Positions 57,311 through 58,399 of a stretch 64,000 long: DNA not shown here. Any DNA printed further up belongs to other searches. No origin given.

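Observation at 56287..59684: Four-gene minus-strand operon: GTP_CH_N+RibA-like cyclohydrolase, TrpF-like isomerase, second RibA-like enzyme, Cys/His protein. Candidate pathway to an unknown GTP-derived metabolite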

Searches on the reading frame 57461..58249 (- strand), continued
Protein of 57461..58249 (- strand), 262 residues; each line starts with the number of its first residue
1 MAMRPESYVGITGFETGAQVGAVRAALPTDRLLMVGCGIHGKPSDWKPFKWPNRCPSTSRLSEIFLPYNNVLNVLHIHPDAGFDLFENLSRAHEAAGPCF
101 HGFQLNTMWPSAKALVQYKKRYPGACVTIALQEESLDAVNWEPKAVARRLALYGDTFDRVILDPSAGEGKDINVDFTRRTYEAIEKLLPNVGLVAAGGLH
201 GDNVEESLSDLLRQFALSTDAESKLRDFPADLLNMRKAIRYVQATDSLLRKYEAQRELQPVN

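Call 85: search_protein_families(library=ncbifam, proteins=[L006:1098-4019:-, L006:9932-10696:+], max_evalue=0.0001)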
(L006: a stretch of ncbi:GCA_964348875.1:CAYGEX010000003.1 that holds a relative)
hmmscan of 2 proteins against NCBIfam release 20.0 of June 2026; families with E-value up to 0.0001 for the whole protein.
L006:1098-4019:- (973 aa): 8 families
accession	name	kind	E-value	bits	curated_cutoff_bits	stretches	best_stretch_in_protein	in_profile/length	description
TIGR01736.1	FGAM_synth_II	equivalog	8.2e-155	516.9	525.75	1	210-972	5-716/718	phosphoribosylformylglycinamidine synthase subunit PurL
NF002290.1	PRK01213.1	equivalog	6e-150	500.7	648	1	216-972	8-721/723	phosphoribosylformylglycinamidine synthase subunit PurL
TIGR01857.1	FGAM-synthase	equivalog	1.8e-81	274.2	1057.05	2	292-968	308-940/1239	phosphoribosylformylglycinamidine synthase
NF003672.0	PRK05297.1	equivalog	8e-79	265.5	783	1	185-953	161-968/1290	phosphoribosylformylglycinamidine synthase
TIGR01735.1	FGAM_synt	equivalog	3.1e-70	236.9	1123.05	1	122-939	109-966/1307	phosphoribosylformylglycinamidine synthase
NF010690.0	PRK14090.1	equivalog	1.3e-58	198.8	1047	2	368-775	109-486/601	phosphoribosylformylglycinamidine synthase subunit PurL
TIGR01739.1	tegu_FGAM_synt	hypoth_equivalog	1.5e-06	26.4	716.1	1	694-971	608-884/1206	herpesvirus tegument protein/v-FGAM-synthase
TIGR03267.1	methan_mark_2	hypoth_equivalog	1.6e-05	24.1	365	0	789-951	142-306/323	methanogenesis marker 2 protein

L006:9932-10696:+ (254 aa): 1 family
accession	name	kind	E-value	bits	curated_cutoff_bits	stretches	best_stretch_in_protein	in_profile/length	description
TIGR00318.1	cyaB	equivalog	9.1e-10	38.6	57.95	1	106-224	47-161/174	class IV adenylate cyclase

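Call 98: search_dna_similar(query=window:57461-58249:-, collection=plasmids, mode=protein, max_evalue=0.01, max_rows=10)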
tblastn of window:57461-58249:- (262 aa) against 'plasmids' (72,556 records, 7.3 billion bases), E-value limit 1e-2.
No match.

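Call 99: search_protein_families(library=phrogs, proteins=[window:57461-58249:-, L014:4891-5979:+], max_evalue=0.01)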
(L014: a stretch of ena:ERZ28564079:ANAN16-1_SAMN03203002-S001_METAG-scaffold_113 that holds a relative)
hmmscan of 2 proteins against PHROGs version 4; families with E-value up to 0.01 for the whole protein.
window:57461-58249:- (262 aa): 0 families

L014:4891-5979:+ (362 aa): 2 families
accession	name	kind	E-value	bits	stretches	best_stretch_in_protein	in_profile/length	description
phrog_1802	-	other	3.5e-05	23.9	1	12-133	39-163/556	radical SAM domain-containing protein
phrog_13987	-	other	3.6e-05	24.2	1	19-106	17-104/274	radical SAM domain-containing protein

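Call 112: find_related_loci(query=A3, collection=viral_contigs, flank=6000)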
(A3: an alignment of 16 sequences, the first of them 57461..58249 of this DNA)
Query A3 (262 aa) in viral_contigs; peptide patterns used: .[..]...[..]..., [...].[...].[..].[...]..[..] (x = any residue, [..] = any of these).
8 stretches matched a pattern; 3 encode a relative of the query (tblastn E <= 1e-3); 3 distinct loci.
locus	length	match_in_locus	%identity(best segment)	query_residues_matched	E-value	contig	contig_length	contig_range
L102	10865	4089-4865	31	8-251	1e-28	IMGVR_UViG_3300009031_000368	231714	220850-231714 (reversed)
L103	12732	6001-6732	31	1-243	7e-21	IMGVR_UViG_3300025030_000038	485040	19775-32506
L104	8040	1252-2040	29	1-250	2e-15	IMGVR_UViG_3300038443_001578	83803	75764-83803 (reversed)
